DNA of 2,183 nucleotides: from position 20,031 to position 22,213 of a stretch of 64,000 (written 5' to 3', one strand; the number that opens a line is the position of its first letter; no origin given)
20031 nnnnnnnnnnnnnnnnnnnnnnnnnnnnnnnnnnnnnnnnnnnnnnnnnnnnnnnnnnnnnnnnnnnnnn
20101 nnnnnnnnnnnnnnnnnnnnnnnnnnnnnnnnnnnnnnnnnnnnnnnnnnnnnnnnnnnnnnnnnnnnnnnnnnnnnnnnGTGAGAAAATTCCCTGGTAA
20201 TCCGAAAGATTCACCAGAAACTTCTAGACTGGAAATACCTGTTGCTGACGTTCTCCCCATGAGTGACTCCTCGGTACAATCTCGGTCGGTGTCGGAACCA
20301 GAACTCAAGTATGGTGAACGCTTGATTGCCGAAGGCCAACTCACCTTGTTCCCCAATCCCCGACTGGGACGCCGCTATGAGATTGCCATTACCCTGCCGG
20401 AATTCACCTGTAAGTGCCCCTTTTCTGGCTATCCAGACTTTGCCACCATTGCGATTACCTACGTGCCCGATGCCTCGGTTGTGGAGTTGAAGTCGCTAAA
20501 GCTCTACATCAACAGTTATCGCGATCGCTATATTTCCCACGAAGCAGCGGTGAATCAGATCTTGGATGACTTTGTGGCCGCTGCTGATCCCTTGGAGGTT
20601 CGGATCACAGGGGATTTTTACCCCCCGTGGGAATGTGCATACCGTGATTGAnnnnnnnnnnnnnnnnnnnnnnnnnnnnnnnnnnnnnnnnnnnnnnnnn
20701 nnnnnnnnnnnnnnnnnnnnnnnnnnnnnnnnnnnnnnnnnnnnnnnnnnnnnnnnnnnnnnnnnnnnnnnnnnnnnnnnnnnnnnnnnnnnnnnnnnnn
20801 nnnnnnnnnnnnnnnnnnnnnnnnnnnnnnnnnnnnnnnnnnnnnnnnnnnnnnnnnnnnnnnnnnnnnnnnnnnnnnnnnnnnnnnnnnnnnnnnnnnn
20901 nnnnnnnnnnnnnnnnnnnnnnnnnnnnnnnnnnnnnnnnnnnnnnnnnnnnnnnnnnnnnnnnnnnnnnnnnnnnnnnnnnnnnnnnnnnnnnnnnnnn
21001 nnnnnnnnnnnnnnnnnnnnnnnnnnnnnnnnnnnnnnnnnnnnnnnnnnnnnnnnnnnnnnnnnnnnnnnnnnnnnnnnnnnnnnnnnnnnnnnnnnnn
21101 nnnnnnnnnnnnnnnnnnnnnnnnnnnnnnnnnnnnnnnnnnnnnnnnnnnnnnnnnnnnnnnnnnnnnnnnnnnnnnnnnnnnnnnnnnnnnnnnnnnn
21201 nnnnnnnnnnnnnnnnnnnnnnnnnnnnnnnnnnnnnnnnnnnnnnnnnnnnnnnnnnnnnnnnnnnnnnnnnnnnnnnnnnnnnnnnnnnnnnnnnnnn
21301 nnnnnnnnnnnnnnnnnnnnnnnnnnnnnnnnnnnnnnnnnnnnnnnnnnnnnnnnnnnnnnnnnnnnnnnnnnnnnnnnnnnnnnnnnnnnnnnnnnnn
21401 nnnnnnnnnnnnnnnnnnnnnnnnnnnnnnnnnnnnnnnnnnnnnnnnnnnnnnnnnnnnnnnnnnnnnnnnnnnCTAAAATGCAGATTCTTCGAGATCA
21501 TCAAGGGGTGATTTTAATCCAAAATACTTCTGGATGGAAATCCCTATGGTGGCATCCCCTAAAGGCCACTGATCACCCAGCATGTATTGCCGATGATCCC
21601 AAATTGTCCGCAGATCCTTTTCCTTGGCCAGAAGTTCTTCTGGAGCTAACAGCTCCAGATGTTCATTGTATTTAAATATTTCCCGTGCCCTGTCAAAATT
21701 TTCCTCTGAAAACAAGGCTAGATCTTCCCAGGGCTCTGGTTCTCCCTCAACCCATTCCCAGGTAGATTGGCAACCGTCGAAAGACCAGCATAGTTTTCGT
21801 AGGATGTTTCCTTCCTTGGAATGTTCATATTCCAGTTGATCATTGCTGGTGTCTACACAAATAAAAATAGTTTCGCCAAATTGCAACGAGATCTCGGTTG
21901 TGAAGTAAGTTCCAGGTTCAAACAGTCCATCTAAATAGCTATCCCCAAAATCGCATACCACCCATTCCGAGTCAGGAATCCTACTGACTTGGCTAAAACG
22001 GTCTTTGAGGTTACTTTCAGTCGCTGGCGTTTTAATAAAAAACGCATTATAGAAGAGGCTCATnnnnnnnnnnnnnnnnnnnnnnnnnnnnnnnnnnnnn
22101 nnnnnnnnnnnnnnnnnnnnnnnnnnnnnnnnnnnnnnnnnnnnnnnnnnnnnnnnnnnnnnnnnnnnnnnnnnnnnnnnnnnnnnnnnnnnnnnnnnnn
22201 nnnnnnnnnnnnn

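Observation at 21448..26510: AT-rich island with ORFans, stand-alone ppGpp-hydrolase-like HD protein, MITE-like repeat and a STAND-like HTH-ATPase at its edge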

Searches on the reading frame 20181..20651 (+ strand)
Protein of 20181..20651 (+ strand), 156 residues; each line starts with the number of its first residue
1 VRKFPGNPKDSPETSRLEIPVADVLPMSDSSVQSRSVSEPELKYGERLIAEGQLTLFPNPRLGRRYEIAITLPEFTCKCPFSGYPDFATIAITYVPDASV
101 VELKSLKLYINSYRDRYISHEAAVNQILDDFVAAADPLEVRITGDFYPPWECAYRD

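Call 7: search_protein_families(library=pfam, proteins=[window:20181-20651:+], max_evalue=0.01)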
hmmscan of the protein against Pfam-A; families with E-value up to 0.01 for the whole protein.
window:20181-20651:+ (156 aa): 2 families
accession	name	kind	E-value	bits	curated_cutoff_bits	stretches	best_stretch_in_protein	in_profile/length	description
PF14489.11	QueF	-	2.3e-26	92.2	27.3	1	85-148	1-64/81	QueF-like protein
PF14819.11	QueF_N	-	2.3e-05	25.1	25.6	1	83-140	49-107/111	Nitrile reductase, 7-cyano-7-deazaguanine-reductase N-term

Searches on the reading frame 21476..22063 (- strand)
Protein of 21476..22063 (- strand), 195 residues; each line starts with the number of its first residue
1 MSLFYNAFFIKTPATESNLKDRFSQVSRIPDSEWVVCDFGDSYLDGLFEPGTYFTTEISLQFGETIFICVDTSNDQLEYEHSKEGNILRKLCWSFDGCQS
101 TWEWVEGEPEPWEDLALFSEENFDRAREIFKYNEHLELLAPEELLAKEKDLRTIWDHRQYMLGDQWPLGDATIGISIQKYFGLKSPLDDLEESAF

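Call 7: search_protein_families(library=pfam, proteins=[window:21476-22063:-], max_evalue=0.01)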
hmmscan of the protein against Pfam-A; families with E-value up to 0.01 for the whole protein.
window:21476-22063:- (195 aa): 0 families

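Call 8: search_protein_families(library=padloc, proteins=[window:21476-22063:-], max_evalue=0.01)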
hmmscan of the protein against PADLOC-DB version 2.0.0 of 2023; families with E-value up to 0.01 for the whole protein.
window:21476-22063:- (195 aa): 0 families

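Call 9: search_protein_families(library=ncbifam, proteins=[window:21476-22063:-], max_evalue=0.01)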
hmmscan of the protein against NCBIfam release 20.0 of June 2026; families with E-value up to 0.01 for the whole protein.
window:21476-22063:- (195 aa): 0 families

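Call 26: search_protein_representatives(protein=window:21476-22063:-)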
Query: 195 residues. Proteins with E-value up to 0.001 (for the whole library): 78; up to 1e-10: 28; up to 1e-30: 6. The best 78 are listed.
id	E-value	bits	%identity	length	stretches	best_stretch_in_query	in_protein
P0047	1.4e-63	230.5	53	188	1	1-186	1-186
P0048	3.1e-47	177.1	44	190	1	1-186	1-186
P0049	1.3e-43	165.4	46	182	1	1-183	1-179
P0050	7.0e-41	156.4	44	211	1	1-159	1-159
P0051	2.7e-37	144.7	44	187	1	1-187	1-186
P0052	2.6e-35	138.2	40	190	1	1-186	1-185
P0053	1.2e-30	123.0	39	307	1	3-187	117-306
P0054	7.9e-28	113.8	39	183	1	1-186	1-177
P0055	1.2e-26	109.9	65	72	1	1-71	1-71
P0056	4.7e-24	101.4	33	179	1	1-183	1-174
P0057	1.3e-22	96.8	36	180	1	3-186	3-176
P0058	5.2e-20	88.2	33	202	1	4-186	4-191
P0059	1.1e-17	80.7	34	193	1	5-183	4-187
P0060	2.8e-17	79.3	38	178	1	32-186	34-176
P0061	5.4e-17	78.4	33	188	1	5-184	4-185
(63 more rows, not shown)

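Call 28: search_protein_families(library=pfam, alignment_id=A2, max_evalue=0.01)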
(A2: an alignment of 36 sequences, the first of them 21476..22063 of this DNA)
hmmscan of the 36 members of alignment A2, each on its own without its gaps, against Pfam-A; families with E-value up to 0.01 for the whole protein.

A. member 1, window:21476-22063:- (195 aa): 0 families

B. families by the number of members that match (of 36 scanned): 4 families
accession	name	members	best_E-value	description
PF21997.1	DUF6928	4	1.6e-05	Family of unknown function (DUF6928)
PF08238.18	Sel1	1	1.6e-18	Sel1 repeat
PF23310.1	TPR_27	1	2.8e-06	Plant tetratrico peptide repeats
PF17159.10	MASE3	1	0.0092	Membrane-associated sensor domain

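Call 29: search_solved_structures(query=A2, max_evalue=1)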
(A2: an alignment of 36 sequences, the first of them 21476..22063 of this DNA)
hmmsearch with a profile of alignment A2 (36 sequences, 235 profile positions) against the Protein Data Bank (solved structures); distinct sequences matched with E-value up to 1: 0.
